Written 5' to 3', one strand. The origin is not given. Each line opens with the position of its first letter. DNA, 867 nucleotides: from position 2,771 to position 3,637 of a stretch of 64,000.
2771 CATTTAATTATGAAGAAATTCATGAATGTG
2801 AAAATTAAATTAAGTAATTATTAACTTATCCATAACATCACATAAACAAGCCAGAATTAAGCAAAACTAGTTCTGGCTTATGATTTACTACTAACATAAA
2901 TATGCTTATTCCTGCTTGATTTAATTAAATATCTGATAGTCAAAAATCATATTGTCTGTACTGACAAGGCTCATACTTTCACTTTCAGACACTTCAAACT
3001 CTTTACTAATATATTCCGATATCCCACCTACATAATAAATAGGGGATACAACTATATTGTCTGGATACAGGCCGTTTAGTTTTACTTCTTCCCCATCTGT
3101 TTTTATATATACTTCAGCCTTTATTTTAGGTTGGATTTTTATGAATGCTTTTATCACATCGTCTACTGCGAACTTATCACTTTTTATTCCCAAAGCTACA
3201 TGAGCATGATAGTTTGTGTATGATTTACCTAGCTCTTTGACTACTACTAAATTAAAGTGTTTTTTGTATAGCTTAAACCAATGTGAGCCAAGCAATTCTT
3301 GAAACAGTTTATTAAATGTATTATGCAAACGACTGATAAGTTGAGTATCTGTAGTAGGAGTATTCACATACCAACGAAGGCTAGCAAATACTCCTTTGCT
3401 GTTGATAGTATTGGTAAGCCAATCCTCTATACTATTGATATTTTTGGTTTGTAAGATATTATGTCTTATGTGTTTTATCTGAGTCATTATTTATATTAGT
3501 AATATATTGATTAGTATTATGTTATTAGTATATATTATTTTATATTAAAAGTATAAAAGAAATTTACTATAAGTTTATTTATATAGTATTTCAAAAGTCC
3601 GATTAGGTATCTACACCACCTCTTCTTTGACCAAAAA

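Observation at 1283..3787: About 2.5-kb element bounded by a 23-nt repeat, carrying a Rep-like HUH protein, a DUF3768-like protein and an integrase N-domain stub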

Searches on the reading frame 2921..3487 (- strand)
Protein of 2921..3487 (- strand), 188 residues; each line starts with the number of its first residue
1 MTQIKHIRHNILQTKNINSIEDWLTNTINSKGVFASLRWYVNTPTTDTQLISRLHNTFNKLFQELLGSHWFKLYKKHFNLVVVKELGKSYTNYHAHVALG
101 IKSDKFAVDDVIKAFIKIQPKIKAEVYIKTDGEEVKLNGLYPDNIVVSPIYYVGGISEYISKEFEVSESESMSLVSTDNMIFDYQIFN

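Call 5: search_protein_families(library=pfam, proteins=[window:2921-3487:-], max_evalue=1)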
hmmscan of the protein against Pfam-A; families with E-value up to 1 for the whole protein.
window:2921-3487:- (188 aa): 0 families

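Call 6: search_protein_families(library=phrogs, proteins=[window:2921-3487:-], max_evalue=0.1)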
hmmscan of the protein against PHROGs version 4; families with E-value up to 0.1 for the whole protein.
window:2921-3487:- (188 aa): 0 families

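Call 7: search_protein_families(library=ncbifam, proteins=[window:2921-3487:-], max_evalue=0.1)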
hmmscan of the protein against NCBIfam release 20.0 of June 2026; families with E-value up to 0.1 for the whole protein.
window:2921-3487:- (188 aa): 1 family
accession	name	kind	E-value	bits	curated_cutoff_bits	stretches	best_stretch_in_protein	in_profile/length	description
TIGR00082.1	rbfA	equivalog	0.065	13.8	51.15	0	52-126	8-79/115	30S ribosome-binding factor RbfA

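Call 12: search_dna_similar(query=window:2921-3487:-, collection=plasmids, mode=protein, max_evalue=0.01)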
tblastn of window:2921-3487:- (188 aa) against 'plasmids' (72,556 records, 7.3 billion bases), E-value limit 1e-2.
No match.

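Call 13: search_dna_similar(query=window:2921-3487:-, collection=phages, mode=protein, max_evalue=0.01)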
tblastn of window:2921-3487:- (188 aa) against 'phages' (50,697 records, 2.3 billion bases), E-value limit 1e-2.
No match.
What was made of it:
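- Tried and rejected: tblastn of the HUH protein against plasmids and phages (calls 12, 13).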

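Call 14: search_solved_structures(query=window:2921-3487:-, max_evalue=10)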
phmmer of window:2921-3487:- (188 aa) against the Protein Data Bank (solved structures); distinct sequences matched with E-value up to 10: 2.
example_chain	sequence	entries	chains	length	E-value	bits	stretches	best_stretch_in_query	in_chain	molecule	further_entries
6fsq_A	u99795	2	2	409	0.91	12.5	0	91-125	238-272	alphaRep A3_bGFPD | A3_bGFPD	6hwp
5ovu_A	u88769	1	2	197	1.8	11.5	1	106-156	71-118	BETA-PROTEOBACTERIA PROTEASOME HOMOLOGUE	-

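Call 15: find_homologous_proteins(query=window:2921-3487:-, max_evalue=0.001)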
Query window:2921-3487:- (188 aa): 7 proteins with E <= 0.001 among 30 candidates.
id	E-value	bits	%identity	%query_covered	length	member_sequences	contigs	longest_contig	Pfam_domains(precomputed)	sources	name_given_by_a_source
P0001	2.7e-113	394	95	99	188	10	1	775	-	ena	-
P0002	7.8e-88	311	72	99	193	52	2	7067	-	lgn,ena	-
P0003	2.0e-78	280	68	100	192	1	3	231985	-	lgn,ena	-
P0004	1.6e-58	215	62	82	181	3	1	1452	-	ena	-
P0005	3.6e-54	201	54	84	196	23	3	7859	-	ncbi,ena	-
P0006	5.1e-42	162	63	63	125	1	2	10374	-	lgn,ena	-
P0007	1.5e-38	150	56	72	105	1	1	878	-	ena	-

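Call 16: find_related_loci(query=window:2921-3487:-, collection=genome_contigs, flank=6000)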
Query window:2921-3487:- (188 aa) in genome_contigs; peptide patterns used: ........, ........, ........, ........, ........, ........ (x = any residue, [..] = any of these).
94 stretches matched a pattern; 1 encode a relative of the query (tblastn E <= 1e-3); 1 distinct loci.
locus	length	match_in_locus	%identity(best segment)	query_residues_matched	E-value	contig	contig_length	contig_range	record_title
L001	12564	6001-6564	94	1-188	2e-121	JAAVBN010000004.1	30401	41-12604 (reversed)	MAG: bacterium isolate Mgla_MAG_18-bin_5 c_000000032709, whole genome shotgun sequence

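Call 17: find_encoding_contigs(protein=P0003, flank=8000)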
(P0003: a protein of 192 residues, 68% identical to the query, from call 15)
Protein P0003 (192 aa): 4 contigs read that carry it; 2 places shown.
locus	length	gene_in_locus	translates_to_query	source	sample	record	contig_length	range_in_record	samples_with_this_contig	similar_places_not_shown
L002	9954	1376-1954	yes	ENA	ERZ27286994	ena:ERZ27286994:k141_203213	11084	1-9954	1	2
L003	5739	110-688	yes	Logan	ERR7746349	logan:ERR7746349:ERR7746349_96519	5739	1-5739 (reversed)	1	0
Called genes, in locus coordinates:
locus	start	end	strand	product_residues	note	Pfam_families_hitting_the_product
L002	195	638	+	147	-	-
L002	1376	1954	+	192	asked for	-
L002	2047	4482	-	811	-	PF00270:DEAD, PF04851:ResIII, PF00271:Helicase_C (weak)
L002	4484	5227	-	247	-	PF08878:HamA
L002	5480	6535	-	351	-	PF02661:Fic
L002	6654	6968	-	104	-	PF12599:DUF3768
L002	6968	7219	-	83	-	-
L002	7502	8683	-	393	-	-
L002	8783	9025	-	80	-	PF24718:HTH_73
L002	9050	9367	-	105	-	-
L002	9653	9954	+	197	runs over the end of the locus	PF00239:Resolvase, PF02796:HTH_7 (faint), PF13551:HTH_29 (faint)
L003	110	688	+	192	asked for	-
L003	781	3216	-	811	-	PF00270:DEAD, PF04851:ResIII, PF00271:Helicase_C (weak)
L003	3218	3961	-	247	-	PF08878:HamA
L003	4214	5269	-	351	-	PF02661:Fic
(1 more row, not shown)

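Call 18: find_encoding_contigs(protein=P0002, flank=8000)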
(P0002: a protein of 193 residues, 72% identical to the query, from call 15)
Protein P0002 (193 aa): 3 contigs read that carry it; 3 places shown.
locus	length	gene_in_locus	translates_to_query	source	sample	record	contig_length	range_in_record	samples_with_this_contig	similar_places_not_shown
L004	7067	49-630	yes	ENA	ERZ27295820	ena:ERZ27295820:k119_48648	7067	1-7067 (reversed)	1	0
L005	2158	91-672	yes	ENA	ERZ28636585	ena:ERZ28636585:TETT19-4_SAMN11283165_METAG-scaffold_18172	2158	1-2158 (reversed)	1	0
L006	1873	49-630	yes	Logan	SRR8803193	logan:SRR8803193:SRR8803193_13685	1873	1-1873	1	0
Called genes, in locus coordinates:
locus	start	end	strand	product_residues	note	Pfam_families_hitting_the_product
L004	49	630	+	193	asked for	-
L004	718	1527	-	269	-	PF18863:AbiJ_NTD4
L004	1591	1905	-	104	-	PF12599:DUF3768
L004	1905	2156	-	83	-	-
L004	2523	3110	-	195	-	-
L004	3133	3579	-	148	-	-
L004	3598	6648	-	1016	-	PF04313:HSDR_N, PF04851:ResIII, PF18766:SWI2_SNF2, PF22679:T1R_D3-like, PF11867:T1RH-like_C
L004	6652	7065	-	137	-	?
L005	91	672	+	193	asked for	-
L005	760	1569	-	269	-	PF18863:AbiJ_NTD4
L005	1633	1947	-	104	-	PF12599:DUF3768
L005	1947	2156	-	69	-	?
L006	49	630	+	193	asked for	-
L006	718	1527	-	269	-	PF18863:AbiJ_NTD4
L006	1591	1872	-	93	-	?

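Call 19: find_encoding_contigs(protein=P0005, flank=8000)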
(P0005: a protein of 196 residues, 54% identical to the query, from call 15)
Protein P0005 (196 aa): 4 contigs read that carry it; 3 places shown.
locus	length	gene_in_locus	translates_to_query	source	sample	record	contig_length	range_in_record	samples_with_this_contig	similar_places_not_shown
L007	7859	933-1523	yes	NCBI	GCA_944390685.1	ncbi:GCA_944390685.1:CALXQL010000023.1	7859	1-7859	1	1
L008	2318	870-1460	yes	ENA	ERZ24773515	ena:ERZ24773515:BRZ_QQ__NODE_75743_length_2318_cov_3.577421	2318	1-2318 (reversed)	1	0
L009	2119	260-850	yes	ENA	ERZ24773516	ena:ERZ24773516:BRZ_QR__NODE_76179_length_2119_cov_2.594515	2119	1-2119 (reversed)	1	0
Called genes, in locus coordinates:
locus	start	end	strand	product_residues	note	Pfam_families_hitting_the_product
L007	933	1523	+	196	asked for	-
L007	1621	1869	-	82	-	-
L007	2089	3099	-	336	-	PF02086:MethyltransfD12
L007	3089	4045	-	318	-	PF02086:MethyltransfD12, PF03602:Cons_hypoth95 (faint)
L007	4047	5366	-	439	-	PF01844:HNH (weak)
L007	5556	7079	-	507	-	PF00589:Phage_integrase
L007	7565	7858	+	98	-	?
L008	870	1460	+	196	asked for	-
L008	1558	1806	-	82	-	-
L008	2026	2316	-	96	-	?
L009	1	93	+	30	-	?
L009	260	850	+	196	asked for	-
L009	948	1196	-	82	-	-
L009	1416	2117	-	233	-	?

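Call 29: search_protein_families(library=pfam, proteins=[L001:7289-8809:-, L001:8835-9272:-, L001:9321-10181:-, L001:10242-10553:-, L001:10565-10843:-, L001:6756-7007:-, L001:4996-5481:-, L001:4027-4986:+], max_evalue=0.01)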
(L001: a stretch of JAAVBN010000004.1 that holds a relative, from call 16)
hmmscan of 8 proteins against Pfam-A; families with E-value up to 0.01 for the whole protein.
L001:7289-8809:- (506 aa): 0 families

L001:8835-9272:- (145 aa): 0 families

L001:9321-10181:- (286 aa): 1 family
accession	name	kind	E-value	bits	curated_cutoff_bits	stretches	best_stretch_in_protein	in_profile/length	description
PF07661.19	MORN_2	-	3.3e-05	24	29.6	1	164-185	1-22/22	MORN repeat variant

L001:10242-10553:- (103 aa): 0 families

L001:10565-10843:- (92 aa): 0 families

L001:6756-7007:- (83 aa): 0 families

L001:4996-5481:- (161 aa): 0 families

L001:4027-4986:+ (319 aa): 0 families

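Call 30: search_protein_families(library=padloc, proteins=[window:2921-3487:-], max_evalue=0.01)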
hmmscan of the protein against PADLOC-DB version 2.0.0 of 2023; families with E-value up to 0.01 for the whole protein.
window:2921-3487:- (188 aa): 0 families

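Call 32: predict_structure(alignment_id=A3)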
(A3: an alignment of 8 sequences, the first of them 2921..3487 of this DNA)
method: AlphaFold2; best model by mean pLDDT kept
length: 188 residues; sequences in the alignment: 8
mean_pLDDT: 73.1   pTM: 0.74
mean pLDDT of the five models: 73.1, 70.1, 68.8, 67.4, 64.4
residues with pLDDT >= 90: 51; 70-90: 65; 50-70: 40; < 50: 32
segments of 3 or more residues with pLDDT < 50: 1-17, 165-179
pLDDT, mean of each block of 10 residues (from residue 1): 28 43 67 89 87 92 94 88 74 85 92 95 89 72 87 61 44 39 62
secondary structure, 60 per line:
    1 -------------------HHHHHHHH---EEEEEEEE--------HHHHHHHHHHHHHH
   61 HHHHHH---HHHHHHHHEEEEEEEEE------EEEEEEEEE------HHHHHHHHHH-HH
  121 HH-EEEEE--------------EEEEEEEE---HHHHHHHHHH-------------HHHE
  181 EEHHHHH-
elements in order: H20-27 E31-38 H47-66 H70-77 E78-86 E93-101 H108-117 H119-122 E124-128 E143-150 H154-163 E180-182 H183-187
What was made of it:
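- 2921..3487 (-): 188-aa single-domain HUH endonuclease with Rep-class motif order and one catalytic tyrosine. In the model, HUH lies on a strand and the Tyr on a helix (call 32).
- On HUH endonuclease superfamily, Rep class: Helix 154-163 in the model (call 32). Model pLDDT 73 (call 32).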

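Call 34: search_protein_representatives(alignment_id=A3)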
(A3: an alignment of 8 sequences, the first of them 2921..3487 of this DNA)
Query: 8 sequences, 192 profile positions. Proteins with E-value up to 0.001 (for the whole library): 30; up to 1e-10: 20; up to 1e-30: 5. The best 30 are listed.
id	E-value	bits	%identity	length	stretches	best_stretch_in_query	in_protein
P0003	1.1e-101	354.4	-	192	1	1-192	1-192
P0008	3.5e-61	222.3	-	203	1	11-192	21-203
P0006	1.6e-59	216.8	-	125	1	2-124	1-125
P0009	1.8e-52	193.9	-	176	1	18-192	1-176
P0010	8.2e-50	185.2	-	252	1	6-191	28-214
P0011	2.1e-24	102.3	-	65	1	128-192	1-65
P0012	4.4e-23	98.0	-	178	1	19-191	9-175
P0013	3.7e-22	95.0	-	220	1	7-191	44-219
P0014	1.6e-21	92.9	-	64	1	128-192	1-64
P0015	1.4e-20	89.9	-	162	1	21-188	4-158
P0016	4.6e-19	84.9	-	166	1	19-174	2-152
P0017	1.3e-18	83.4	-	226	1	15-189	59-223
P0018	1.6e-17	79.9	-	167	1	20-185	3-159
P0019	7.2e-17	77.7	-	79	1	144-192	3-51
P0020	1.1e-16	77.2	-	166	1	23-191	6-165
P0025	1.5e-11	60.4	-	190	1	18-187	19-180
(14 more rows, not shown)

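Call 37: search_protein_families(library=pfam, alignment_id=A4, max_evalue=0.1)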
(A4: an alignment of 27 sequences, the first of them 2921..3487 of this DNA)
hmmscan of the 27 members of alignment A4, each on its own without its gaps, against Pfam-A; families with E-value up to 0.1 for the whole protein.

A. member 1, window:2921-3487:- (188 aa): 0 families

B. families by the number of members that match (of 27 scanned): 13 families
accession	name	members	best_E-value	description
PF23343.2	REP_ORF2-G2P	21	4.6e-07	Replication-associated protein ORF2/G2P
PF23775.1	Beta-prop_RIG_2nd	1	0.002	RIG second beta-propeller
PF01123.25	Stap_Strp_toxin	1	0.0035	Staphylococcal/Streptococcal toxin, OB-fold domain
PF07277.16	SapC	1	0.0054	SapC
PF05840.19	Phage_GPA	1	0.0057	Bacteriophage replication gene A protein (GPA)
PF04950.18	RIBIOP_C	1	0.01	40S ribosome biogenesis protein Tsr1 and BMS1 C-terminal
PF03432.20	Relaxase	1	0.032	MobA/VirD2-like, nuclease domain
PF10505.14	NARG2_C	1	0.045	NMDA receptor-regulated gene protein 2 C-terminus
PF10035.14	DUF2179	1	0.045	Uncharacterized protein conserved in bacteria (DUF2179)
PF06058.19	DCP1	1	0.05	Dcp1-like decapping family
PF21528.2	CC2D1A-B_DM14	1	0.051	Coiled-coil and C2 domain-containing protein 1, DM14 domain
PF20237.3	DUF6594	1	0.057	Family of unknown function (DUF6594)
PF02453.23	Reticulon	1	0.061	Reticulon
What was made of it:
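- On Pfam PF23343 REP_ORF2-G2P: The best E among 27 members is 4.6e-7 (call 37).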

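Call 46: find_encoding_contigs(protein=P0013, flank=6000, max_places=4)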
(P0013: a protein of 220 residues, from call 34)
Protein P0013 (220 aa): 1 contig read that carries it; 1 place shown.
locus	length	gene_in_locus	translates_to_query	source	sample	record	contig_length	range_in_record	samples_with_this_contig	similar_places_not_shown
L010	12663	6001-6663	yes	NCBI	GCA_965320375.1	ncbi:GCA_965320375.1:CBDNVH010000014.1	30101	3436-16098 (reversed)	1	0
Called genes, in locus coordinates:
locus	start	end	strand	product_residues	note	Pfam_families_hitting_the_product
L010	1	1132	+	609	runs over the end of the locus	PF00664:ABC_membrane, PF00005:ABC_tran, PF13304:AAA_21 (faint), PF02463:SMC_N (weak)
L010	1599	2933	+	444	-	-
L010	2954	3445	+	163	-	-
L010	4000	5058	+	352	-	PF24624:Int_N (weak), PF00589:Phage_integrase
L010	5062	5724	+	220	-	-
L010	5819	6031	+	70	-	-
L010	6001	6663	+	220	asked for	-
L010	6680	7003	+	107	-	-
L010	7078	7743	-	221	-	PF10544:T5orf172, PF13455:MUG113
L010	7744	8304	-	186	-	-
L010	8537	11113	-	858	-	PF07693:KAP_NTPase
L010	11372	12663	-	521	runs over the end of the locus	PF00239:Resolvase, PF07508:Recombinase, PF13408:Zn_ribbon_recom (weak)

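Call 47: find_encoding_contigs(protein=P0010, flank=6000, max_places=4)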
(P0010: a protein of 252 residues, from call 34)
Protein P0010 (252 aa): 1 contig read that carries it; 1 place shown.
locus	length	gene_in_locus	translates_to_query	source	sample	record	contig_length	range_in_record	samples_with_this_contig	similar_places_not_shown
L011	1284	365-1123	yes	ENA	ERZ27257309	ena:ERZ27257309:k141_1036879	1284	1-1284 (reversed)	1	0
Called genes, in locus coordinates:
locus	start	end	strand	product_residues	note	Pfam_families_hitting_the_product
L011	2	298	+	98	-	?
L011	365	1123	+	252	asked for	-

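Call 48: find_encoding_contigs(protein=P0012, flank=7000, max_places=4)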
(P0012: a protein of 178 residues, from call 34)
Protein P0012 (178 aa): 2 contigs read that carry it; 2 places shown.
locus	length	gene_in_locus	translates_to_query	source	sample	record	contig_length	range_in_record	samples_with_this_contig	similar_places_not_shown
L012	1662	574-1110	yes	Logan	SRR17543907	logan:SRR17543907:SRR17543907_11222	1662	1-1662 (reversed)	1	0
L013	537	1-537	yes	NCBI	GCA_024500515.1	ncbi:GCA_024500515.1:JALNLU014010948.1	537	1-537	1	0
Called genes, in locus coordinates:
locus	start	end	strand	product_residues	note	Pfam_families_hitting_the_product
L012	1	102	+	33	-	?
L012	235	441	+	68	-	-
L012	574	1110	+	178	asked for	-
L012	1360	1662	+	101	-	?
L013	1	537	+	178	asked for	?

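Call 49: find_encoding_contigs(protein=P0017, flank=7000, max_places=4)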
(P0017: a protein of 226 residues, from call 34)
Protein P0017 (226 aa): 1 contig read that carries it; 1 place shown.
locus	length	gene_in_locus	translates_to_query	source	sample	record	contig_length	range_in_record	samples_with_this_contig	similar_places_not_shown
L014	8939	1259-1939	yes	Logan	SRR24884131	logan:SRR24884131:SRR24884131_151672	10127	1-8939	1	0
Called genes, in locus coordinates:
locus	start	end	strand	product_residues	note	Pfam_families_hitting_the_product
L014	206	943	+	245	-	-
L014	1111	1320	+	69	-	PF12728:HTH_17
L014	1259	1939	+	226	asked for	-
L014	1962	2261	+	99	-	-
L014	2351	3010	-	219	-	PF10544:T5orf172, PF13455:MUG113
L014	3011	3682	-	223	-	-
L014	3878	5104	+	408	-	PF13289:SIR2_2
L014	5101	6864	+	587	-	PF01935:DUF87, PF05872:HerA_C (faint)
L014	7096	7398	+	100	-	-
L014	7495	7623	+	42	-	-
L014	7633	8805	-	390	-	PF13356:Arm-DNA-bind_3, PF00589:Phage_integrase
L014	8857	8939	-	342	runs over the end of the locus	PF13310:Virulence_RhuM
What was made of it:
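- L014: HTH_17, HUH, T5orf172, SIR2 plus HerA, and an integrase (call 49).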

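Call 50: find_encoding_contigs(protein=P0025, flank=7000, max_places=4)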
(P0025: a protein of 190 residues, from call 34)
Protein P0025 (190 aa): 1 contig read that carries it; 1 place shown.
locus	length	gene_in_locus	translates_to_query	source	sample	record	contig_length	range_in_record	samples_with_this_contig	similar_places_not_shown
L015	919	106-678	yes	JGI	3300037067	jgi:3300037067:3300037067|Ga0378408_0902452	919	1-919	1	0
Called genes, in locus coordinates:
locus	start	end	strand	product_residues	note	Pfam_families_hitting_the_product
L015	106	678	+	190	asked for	-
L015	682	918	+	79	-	?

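Call 80: search_protein_families(library=pfam, proteins=[L001:11043-11714:+, L002:7502-8683:-, L002:9050-9367:-, L002:195-638:+, L010:5062-5724:+], max_evalue=0.01)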
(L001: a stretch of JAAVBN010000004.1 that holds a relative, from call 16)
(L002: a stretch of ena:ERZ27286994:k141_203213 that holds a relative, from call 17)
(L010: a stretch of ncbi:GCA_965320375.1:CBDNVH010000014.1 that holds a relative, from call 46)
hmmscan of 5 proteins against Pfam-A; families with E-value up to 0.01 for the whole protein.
L001:11043-11714:+ (223 aa): 4 families
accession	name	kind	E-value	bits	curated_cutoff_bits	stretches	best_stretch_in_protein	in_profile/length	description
PF00239.26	Resolvase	-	7.3e-30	104.4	23.3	1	30-171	1-144/145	Resolvase, N terminal domain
PF04218.19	CENP-B_N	-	0.0012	18.8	21.2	0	191-218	16-42/53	CENP-B N-terminal DNA-binding domain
PF13542.12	HTH_Tnp_ISL3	-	0.0017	18.3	27.4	1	190-220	19-48/51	Helix-turn-helix domain of transposase family ISL3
PF13936.12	HTH_38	-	0.0023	18.1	27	1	190-219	12-41/44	Helix-turn-helix domain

L002:7502-8683:- (393 aa): 0 families

L002:9050-9367:- (105 aa): 0 families

L002:195-638:+ (147 aa): 1 family
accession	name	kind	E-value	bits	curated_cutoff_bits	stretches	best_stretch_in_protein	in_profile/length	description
PF24012.1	DUF7326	-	0.0047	17.7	27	1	42-99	17-64/76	Family of unknown function (DUF7326)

L010:5062-5724:+ (220 aa): 0 families
